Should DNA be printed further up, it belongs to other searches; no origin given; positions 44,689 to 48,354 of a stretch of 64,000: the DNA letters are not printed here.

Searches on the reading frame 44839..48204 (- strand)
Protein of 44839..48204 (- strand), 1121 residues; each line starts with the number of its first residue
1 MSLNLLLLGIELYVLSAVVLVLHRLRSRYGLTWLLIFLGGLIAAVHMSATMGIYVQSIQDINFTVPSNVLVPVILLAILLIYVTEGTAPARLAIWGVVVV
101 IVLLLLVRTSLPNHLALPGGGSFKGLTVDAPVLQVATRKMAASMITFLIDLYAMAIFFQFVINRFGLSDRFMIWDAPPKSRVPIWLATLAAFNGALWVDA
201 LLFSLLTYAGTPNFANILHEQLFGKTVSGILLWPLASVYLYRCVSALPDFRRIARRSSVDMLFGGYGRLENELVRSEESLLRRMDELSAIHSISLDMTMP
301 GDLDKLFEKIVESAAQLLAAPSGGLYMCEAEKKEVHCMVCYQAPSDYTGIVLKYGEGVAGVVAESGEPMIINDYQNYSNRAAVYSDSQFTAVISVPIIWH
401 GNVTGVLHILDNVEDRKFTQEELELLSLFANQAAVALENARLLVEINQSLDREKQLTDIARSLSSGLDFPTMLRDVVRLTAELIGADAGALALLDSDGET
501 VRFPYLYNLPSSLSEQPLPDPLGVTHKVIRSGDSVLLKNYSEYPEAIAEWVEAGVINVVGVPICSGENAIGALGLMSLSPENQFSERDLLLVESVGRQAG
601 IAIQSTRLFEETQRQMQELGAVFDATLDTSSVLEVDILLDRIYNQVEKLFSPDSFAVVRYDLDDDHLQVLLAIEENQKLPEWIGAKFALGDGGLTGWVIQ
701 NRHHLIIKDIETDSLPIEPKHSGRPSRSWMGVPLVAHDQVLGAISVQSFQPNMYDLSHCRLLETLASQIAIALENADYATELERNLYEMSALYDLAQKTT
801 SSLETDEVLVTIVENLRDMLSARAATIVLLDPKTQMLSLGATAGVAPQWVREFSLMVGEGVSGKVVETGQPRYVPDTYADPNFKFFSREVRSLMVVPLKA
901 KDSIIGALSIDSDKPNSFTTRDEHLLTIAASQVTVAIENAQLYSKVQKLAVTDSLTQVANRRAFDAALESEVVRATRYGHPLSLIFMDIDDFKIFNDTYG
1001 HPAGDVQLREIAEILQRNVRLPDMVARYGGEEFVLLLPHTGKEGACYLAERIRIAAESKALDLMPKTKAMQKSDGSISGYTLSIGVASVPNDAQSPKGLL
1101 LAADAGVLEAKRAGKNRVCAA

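Call 94: search_protein_families(library=pfam, proteins=[window:44839-48204:-], max_evalue=0.00001)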
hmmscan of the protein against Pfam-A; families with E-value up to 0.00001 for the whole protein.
window:44839-48204:- (1121 aa): 7 families
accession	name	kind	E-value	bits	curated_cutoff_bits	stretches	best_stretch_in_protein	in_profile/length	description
PF13185.12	GAF_2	-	1.4e-79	265.4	28.6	4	302-438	3-136/136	GAF domain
PF01590.32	GAF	-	2.9e-69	232.2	22.4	4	302-437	1-133/133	GAF domain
PF13492.12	GAF_3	-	2.2e-49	167.6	27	4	302-439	1-129/129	GAF domain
PF00990.26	GGDEF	-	3.1e-42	144.5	23.8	1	950-1117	1-161/161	Diguanylate cyclase, GGDEF domain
PF20973.2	VUPS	-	1.7e-15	57.6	27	1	17-240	2-206/206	Vitamin uptake-like sensor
PF11849.14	DUF3369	-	1.7e-09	38.6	27.2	0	302-445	36-167/168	Domain of unknown function (DUF3369)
PF15714.11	SpoVT_C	-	1.8e-07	31.7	27.5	0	382-430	72-120/128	Stage V sporulation protein T C-terminal, transcription factor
